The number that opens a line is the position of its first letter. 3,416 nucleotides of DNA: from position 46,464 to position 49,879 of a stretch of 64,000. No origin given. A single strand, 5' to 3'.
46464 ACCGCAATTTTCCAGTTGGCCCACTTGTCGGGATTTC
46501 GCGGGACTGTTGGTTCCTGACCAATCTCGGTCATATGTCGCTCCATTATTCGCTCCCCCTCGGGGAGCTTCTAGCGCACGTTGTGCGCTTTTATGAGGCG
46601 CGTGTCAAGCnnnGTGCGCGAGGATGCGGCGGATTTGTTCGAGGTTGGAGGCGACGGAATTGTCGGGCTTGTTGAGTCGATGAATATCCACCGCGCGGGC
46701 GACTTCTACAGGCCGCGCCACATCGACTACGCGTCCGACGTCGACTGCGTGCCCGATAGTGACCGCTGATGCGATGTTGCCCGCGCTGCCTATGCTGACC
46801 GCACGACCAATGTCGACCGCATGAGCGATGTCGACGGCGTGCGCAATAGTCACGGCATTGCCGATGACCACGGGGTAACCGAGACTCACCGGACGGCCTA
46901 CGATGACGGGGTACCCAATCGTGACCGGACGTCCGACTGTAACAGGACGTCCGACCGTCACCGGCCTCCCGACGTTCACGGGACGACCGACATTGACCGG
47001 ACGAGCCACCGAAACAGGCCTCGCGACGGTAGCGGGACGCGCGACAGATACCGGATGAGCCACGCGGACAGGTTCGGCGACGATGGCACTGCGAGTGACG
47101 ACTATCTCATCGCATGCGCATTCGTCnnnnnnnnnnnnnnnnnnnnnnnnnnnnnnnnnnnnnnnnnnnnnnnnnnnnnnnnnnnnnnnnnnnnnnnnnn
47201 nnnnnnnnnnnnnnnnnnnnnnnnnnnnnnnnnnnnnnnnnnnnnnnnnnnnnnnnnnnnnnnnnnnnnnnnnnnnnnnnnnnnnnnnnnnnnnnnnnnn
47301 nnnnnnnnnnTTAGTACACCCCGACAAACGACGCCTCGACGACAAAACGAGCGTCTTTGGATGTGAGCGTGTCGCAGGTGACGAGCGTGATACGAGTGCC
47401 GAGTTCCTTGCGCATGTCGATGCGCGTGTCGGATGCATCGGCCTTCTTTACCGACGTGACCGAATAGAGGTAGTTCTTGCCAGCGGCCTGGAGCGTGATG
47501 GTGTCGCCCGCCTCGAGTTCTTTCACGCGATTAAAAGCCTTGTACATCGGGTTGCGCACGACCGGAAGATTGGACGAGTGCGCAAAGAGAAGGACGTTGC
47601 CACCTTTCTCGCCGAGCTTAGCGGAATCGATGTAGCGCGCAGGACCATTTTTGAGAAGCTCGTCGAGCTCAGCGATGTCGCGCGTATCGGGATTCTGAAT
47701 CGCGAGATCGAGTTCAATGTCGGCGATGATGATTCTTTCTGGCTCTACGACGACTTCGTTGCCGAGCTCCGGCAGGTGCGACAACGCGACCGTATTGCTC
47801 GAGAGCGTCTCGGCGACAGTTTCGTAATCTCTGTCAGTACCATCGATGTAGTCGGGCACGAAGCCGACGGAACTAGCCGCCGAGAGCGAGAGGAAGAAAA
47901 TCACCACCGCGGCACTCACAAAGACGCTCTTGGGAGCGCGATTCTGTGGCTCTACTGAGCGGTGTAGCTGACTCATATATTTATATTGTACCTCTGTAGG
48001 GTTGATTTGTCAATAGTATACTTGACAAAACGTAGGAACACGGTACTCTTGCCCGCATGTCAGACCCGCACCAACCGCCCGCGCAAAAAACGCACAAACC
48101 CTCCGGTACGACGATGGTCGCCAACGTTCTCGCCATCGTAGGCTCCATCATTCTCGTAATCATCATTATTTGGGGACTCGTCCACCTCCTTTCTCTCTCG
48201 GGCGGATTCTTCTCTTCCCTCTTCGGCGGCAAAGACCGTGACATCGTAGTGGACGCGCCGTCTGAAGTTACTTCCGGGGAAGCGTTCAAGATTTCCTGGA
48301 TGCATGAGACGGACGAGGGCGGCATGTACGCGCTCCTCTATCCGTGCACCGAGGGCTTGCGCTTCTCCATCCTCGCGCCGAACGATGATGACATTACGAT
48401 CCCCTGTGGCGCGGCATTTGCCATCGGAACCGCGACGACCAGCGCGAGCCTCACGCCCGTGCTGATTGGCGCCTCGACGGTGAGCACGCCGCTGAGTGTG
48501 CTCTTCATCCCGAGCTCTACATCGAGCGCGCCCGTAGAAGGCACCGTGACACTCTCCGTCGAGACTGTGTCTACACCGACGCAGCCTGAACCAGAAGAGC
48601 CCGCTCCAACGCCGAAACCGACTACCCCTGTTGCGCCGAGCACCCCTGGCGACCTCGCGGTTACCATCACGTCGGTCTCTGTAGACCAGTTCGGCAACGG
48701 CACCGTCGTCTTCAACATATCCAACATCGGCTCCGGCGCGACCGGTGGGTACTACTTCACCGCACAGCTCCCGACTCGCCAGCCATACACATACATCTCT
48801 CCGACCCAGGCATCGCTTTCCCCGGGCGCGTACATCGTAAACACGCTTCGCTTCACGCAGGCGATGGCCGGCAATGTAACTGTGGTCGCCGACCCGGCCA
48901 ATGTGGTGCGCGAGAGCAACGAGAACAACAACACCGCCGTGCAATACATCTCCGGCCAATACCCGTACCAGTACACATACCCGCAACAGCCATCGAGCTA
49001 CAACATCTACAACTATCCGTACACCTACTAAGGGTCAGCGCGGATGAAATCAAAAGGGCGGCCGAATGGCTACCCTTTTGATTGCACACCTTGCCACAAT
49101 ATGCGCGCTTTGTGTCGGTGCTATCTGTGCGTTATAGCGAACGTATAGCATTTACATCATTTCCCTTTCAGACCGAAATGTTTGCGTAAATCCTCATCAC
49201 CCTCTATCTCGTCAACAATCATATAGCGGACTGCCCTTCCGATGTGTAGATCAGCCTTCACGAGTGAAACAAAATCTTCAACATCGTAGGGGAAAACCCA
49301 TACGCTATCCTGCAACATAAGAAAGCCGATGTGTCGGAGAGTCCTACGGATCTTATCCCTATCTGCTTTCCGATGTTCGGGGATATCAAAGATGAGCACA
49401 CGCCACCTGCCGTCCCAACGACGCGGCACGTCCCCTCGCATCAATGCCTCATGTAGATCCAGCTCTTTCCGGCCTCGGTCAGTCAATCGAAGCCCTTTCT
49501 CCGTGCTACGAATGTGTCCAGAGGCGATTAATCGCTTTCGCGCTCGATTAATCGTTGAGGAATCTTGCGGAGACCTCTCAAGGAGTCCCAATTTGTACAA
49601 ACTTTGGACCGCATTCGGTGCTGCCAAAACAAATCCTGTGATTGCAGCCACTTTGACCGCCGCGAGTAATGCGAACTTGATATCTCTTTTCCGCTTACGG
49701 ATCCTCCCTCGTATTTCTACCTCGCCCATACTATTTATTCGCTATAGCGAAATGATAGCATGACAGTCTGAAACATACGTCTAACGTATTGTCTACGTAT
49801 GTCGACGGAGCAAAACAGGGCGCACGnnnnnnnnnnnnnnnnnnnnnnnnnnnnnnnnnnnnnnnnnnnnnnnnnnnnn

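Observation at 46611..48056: Sortase translationally coupled to a hexapeptide-repeat membrane protein, transcribed leaderless from a palindromic divergent promoter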

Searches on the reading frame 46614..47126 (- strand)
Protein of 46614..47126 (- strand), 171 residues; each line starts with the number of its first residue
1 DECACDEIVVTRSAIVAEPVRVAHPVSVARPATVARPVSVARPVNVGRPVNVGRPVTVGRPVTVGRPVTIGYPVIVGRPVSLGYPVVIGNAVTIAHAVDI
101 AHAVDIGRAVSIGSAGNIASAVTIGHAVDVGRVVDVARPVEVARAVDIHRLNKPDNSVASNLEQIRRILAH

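Call 64: predict_structure(alignment_id=A6)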
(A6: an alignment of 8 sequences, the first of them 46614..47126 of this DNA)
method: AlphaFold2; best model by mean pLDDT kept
length: 171 residues; sequences in the alignment: 8
mean_pLDDT: 47.1   pTM: 0.26
mean pLDDT of the five models: 47.1, 40.9, 40.5, 40.4, 40.4
residues with pLDDT >= 90: 0; 70-90: 10; 50-70: 45; < 50: 116
segments of 3 or more residues with pLDDT < 50: 1-4, 7-51, 53-55, 65-67, 77-79, 83-85, 89-91, 95-97, 113-117, 119-121, 131-133, 135-139, 141-153
pLDDT, mean of each block of 10 residues (from residue 1): 47 42 36 35 37 48 48 48 47 48 47 45 48 45 44 56 79 62
secondary structure, 60 per line:
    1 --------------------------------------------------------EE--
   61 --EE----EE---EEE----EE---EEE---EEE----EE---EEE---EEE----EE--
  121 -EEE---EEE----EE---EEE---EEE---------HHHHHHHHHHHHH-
elements in order: E74-76 E86-88 E92-94 E104-106 E110-112 E122-124 E128-130 E140-142 E146-148 H158-170

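Call 66: fold_search(model_id=the predicted structure, library=pdb)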
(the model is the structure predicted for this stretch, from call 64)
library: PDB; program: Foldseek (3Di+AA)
matches with E <= 10: 113; with E <= 0.001: 0
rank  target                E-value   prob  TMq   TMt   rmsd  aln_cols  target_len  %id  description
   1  4e79_A                7.4e-01  0.07  0.14  0.10  13.0       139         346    9  Structure of LpxD from Acinetobacter baumannii at 2.66A resolution (P4322 form) (released 2013-01-16)
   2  3pmo                  1.6e+00  0.03  0.12  0.08  13.4       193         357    7  The structure of LpxD from Pseudomonas aeruginosa at 1.3 A resolution (released 2011-07-27)
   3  8j9i_G1               1.6e+00  0.03  0.13  0.08  13.8       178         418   12  Cryo-EM structure of Euglena gracilis complex I, turnover state (released 2024-02-28)
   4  4hzc_G                1.7e+00  0.03  0.11  0.08  11.9        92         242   13  Crystal structure of Serine acetyltransferase from Brucella abortus strain S19 (released 2014-02-19)
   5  6sc4_A                1.7e+00  0.02  0.12  0.12  14.6       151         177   13  Gamma-Carbonic Anhydrase from the Haloarchaeon Halobacterium sp. (released 2020-04-22)
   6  1v3w                  1.7e+00  0.02  0.11  0.11  12.1       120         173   14  Structure of Ferripyochelin binding protein from Pyrococcus horikoshii OT3 (released 2003-11-18)
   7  8iuf_G3               1.9e+00  0.04  0.13  0.10  14.9       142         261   13  Cryo-EM structure of Euglena gracilis super-complex I+III2+IV, composite (released 2024-02-28)
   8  6jly_J                2.0e+00  0.03  0.11  0.07  12.3       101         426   14  eIF2a - eIF2B complex (released 2019-05-01)
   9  9u39_A                2.1e+00  0.06  0.16  0.11  11.7       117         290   11  Crystal structure of Serine Acetyltransferase (SAT) from Planctomyces limnophilus in complex with its substrate serine (released 2026-03-18)
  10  1qrm                  2.1e+00  0.05  0.15  0.14  14.6       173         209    8  A CLOSER LOOK AT THE ACTIVE SITE OF GAMMA-CARBONIC ANHYDRASES: HIGH RESOLUTION CRYSTAL STRUCTURES OF THE CARBONIC ANHYDR (released 1999-06-25)
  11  7d72_A                2.3e+00  0.06  0.13  0.08  12.2       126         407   13  Cryo-EM structures of human GMPPA/GMPPB complex bound to GDP-Mannose (released 2021-05-05)
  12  4n6b_C                2.3e+00  0.04  0.12  0.10  12.0        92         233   14  Soybean Serine Acetyltransferase Complexed with CoA (released 2013-11-13)
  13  6p83_B                2.5e+00  0.02  0.10  0.10  12.8       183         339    9  E.coli LpxD in complex with compound 1o (released 2019-08-28)
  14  5b04_I                2.5e+00  0.02  0.11  0.07  12.2       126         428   10  Crystal structure of the eukaryotic translation initiation factor 2B from Schizosaccharomyces pombe (released 2016-02-24)
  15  3otm                  2.7e+00  0.03  0.10  0.09  15.2       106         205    9  Crystal structures of wild-type gamma-carbonic anhydrase from Methanosarcina thermophila (released 2011-10-26)
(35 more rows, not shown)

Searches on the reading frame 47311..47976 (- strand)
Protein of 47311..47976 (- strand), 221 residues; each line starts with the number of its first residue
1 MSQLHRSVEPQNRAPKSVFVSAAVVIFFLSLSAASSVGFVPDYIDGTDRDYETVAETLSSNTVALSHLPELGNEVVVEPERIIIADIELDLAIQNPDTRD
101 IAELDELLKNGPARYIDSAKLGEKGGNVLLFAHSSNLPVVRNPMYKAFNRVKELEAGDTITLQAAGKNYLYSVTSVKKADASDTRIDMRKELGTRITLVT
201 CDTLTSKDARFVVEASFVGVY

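Call 3: search_protein_families(library=pfam, proteins=[window:47311-47976:-], max_evalue=0.01)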
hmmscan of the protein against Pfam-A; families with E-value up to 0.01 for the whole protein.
window:47311-47976:- (221 aa): 1 family
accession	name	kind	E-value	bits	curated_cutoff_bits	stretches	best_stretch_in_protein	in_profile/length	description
PF04203.18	Sortase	-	2e-17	63.5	26.6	1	84-216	3-123/125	Sortase domain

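Call 8: find_encoding_contigs(protein=window:47311-47976:-, flank=6000, max_places=6)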
Protein window:47311-47976:- (221 aa): 2 contigs read that carry it; 2 places shown.
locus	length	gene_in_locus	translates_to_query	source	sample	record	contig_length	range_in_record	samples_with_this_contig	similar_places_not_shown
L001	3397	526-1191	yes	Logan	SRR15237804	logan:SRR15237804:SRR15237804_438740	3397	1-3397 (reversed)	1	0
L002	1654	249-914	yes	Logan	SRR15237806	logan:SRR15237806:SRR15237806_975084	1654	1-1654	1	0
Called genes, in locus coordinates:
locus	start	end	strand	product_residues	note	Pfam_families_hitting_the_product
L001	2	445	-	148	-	?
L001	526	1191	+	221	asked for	PF04203:Sortase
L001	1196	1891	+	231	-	-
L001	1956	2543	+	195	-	-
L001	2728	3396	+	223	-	?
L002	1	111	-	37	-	?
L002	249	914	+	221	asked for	PF04203:Sortase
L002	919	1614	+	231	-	-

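Call 23: search_protein_families(library=ncbifam, proteins=[window:47311-47976:-], max_evalue=0.01)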
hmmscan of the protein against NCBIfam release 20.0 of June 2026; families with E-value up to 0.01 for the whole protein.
window:47311-47976:- (221 aa): 6 families
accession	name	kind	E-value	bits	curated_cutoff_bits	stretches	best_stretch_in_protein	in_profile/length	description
NF033747.1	class_E_sortase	subfamily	5.6e-09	36.1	160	1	106-218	94-206/211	class E sortase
NF033745.1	class_C_sortase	subfamily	1.4e-08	34.8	160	1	106-215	114-218/220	class C sortase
TIGR01076.1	sortase_fam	subfamily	3e-08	33.5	39.35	1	122-215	38-125/136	sortase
NF058671.1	sortase_SrtD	exception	3.2e-06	27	140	1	147-215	115-185/187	class D sortase, LPxTATN-specific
NF033746.1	class_D_sortase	subfamily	5.8e-06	26.2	165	1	147-216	61-132/135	class D sortase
TIGR03784.1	marine_sortase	equivalog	1e-05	25.2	158.25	1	147-215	102-174/174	class GN sortase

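Call 24: search_solved_structures(query=window:47311-47976:-, max_evalue=0.01)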
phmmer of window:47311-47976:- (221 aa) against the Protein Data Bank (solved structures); distinct sequences matched with E-value up to 0.01: 5.
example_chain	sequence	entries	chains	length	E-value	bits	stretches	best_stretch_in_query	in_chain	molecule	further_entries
5hu4_A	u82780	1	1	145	0.00028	23.8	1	147-213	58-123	Cysteine protease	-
24rr_A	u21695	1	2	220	0.00075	22.4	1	143-213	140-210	Ebp pilus assembly class C sortase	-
2kw8_A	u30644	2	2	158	0.0047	19.8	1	111-220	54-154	LPXTG-site transpeptidase family protein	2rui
4d70_A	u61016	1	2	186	0.0062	19.4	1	104-219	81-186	SORTASE FAMILY PROTEIN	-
2ln7_A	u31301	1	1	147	0.0074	19.2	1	147-221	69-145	LPXTG-site transpeptidase family protein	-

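Call 27: find_related_loci(query=A2, collection=genome_contigs, flank=5000)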
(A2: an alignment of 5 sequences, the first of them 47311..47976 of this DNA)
Query A2 (221 aa) in genome_contigs; peptide patterns used: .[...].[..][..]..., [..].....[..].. (x = any residue, [..] = any of these).
166 stretches matched a pattern; 99 encode a relative of the query (tblastn E <= 1e-3); the best 80 are kept; 80 distinct loci.
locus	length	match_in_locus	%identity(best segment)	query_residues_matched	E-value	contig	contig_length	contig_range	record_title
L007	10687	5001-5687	82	1-221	1e-123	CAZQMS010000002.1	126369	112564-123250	MAG TPA_asm: uncultured Candidatus Saccharibacteria bacterium isolate SRP329715_co2_386 genome assembly, contig: NODE_26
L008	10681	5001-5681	74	1-221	4e-110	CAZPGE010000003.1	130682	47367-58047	MAG TPA_asm: uncultured Candidatus Saccharibacteria bacterium isolate ERP113451_co1_69 genome assembly, contig: NODE_53_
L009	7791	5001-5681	72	1-221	5e-109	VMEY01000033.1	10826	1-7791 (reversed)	MAG: Parcubacteria group bacterium Athens0416_74 Athens041674_scaffold_5390, whole genome shotgun sequence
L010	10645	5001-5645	63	5-221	2e-86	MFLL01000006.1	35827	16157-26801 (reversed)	MAG: Candidatus Kaiserbacteria bacterium RIFCSPHIGHO2_02_FULL_55_25 rifcsphigho2_02_scaffold_1839, whole genome shotgun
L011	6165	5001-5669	61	1-221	3e-85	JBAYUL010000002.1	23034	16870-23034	MAG: Candidatus Paceibacterota bacterium isolate SO_2016_LW3_34 scaffold03211_LW162_2016, whole genome shotgun sequence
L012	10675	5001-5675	60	5-221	3e-84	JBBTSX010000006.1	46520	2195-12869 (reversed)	MAG: Patescibacteria group bacterium isolate H41-bin036_1 H41_bin036_1_000000000006, whole genome shotgun sequence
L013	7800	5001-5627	59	12-220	1e-81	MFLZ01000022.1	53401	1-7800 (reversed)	MAG: Candidatus Kaiserbacteria bacterium RIFCSPLOWO2_01_FULL_54_13 rifcsplowo2_01_scaffold_2338, whole genome shotgun se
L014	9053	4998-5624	60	7-218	6e-80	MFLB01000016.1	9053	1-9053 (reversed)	MAG: Candidatus Kaiserbacteria bacterium RIFCSPHIGHO2_01_FULL_58_22 rifcsphigho2_01_scaffold_21477, whole genome shotgun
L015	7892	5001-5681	55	13-220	2e-77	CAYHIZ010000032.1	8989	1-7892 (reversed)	MAG TPA_asm: uncultured Candidatus Saccharibacteria bacterium isolate ERP119705_co13_459 genome assembly, contig: NODE_9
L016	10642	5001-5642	57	11-219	5e-77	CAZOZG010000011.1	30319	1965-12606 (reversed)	MAG TPA_asm: uncultured Candidatus Saccharibacteria bacterium isolate SRP273308_co1_18 genome assembly, contig: NODE_144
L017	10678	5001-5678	56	11-221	5e-77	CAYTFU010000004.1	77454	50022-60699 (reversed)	MAG TPA_asm: uncultured Candidatus Saccharibacteria bacterium isolate ERP113451_co1_10 genome assembly, contig: NODE_198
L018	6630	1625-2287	56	11-220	9e-77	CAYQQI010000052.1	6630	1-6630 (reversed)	MAG TPA_asm: uncultured Candidatus Saccharibacteria bacterium isolate binchicken_co264_107 genome assembly, contig: NODE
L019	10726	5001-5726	54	1-219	1e-76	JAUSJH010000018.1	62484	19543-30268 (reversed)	MAG: bacterium isolate E14_metabat.bin.296 E14_k141_1562391, whole genome shotgun sequence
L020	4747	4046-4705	57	14-221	3e-76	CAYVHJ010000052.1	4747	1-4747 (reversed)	MAG TPA_asm: uncultured Candidatus Saccharibacteria bacterium isolate SRP269290_co2_340 genome assembly, contig: NODE_28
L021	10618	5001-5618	59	12-221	7e-76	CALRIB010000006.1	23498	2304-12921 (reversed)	MAG: Candidatus Nomurabacteria bacterium isolate MaH-09apr19-211 genome assembly, contig: MaH-09apr19-C5057, whole genom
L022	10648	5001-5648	57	12-219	9e-76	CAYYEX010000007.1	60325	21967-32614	MAG TPA_asm: uncultured Candidatus Saccharibacteria bacterium isolate ERP113451_co1_280 genome assembly, contig: NODE_35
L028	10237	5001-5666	56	8-219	2e-74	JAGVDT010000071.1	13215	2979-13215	MAG: Candidatus Paceibacterota bacterium isolate WC_15 c_000000018786, whole genome shotgun sequence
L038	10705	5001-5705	53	9-219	3e-72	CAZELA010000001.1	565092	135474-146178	MAG TPA_asm: uncultured Candidatus Saccharibacteria bacterium isolate SRP170004_co1_374 genome assembly, contig: NODE_11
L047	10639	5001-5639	52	13-221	1e-69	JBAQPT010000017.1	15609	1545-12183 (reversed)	MAG: Minisyncoccia bacterium isolate MFD03286_ilm_asm_bin13 k127_158268, whole genome shotgun sequence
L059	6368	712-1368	54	11-221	6e-67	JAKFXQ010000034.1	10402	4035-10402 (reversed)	MAG: Patescibacteria group bacterium isolate ND3_Bin_31 ND3_0001379, whole genome shotgun sequence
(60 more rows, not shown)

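Call 43: search_protein_families(library=pfam, proteins=[L022:2390-4843:+, L018:390-1499:+, L028:6129-7082:+, L059:3553-4464:+, L047:9644-10639:+, L038:2908-4875:+], max_evalue=0.01)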
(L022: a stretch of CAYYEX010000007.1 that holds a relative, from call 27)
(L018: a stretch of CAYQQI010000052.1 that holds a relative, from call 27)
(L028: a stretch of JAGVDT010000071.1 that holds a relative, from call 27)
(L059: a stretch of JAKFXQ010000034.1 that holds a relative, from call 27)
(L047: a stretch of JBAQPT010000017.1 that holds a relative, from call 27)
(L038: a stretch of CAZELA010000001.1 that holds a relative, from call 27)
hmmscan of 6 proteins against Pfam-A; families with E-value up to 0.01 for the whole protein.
L022:2390-4843:+ (817 aa): 2 families
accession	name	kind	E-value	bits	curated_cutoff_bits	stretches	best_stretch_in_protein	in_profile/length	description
PF06832.18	BiPBP_C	-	0.00016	22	26.8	0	618-650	55-87/90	Penicillin-Binding Protein C-terminus Family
PF24528.1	Ig_ADGRF3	-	0.0006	20.4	27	0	598-656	31-89/91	Adhesion G-protein coupled receptor F3-like, Ig-like domain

L018:390-1499:+ (369 aa): 0 families

L028:6129-7082:+ (317 aa): 0 families

L059:3553-4464:+ (303 aa): 0 families

L047:9644-10639:+ (332 aa): 0 families

L038:2908-4875:+ (655 aa): 0 families

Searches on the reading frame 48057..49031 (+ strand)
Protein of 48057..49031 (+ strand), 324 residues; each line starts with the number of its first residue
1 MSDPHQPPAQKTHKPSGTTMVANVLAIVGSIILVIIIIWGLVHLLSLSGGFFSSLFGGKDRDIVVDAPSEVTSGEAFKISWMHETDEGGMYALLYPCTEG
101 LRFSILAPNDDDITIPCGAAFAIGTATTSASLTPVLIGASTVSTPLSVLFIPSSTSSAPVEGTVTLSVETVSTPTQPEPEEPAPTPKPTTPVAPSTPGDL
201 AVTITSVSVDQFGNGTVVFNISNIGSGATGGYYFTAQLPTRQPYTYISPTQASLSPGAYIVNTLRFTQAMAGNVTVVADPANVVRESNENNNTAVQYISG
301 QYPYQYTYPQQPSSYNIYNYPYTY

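Call 3: search_protein_families(library=pfam, proteins=[window:48057-49031:+], max_evalue=0.01)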
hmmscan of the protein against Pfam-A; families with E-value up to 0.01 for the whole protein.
window:48057-49031:+ (324 aa): 1 family
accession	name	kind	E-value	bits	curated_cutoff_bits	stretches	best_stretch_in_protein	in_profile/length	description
PF07705.17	CARDB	-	1.7e-08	35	22.7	1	199-294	3-99/101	CARDB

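Call 23: search_protein_families(library=ncbifam, proteins=[window:48057-49031:+], max_evalue=0.01)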
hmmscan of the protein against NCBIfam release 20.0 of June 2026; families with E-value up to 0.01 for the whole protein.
window:48057-49031:+ (324 aa): 0 families

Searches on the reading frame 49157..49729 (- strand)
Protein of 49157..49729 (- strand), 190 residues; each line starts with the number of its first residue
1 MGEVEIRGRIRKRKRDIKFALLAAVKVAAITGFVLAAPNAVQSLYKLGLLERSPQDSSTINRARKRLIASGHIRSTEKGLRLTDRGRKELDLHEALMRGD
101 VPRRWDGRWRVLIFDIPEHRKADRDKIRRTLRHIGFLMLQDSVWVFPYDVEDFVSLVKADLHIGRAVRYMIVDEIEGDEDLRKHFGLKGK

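Call 3: search_protein_families(library=pfam, proteins=[window:49157-49729:-], max_evalue=0.01)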
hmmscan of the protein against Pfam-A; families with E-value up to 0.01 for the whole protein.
window:49157-49729:- (190 aa): 2 families
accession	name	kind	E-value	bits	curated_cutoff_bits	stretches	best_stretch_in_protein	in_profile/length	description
PF20803.2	PaaX_M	-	8.2e-22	77.6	24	1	103-179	2-78/83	PaaX protein central Cas2-like domain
PF09827.14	CRISPR_Cas2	-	0.0011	19.5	23.8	1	109-158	2-48/74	CRISPR associated protein Cas2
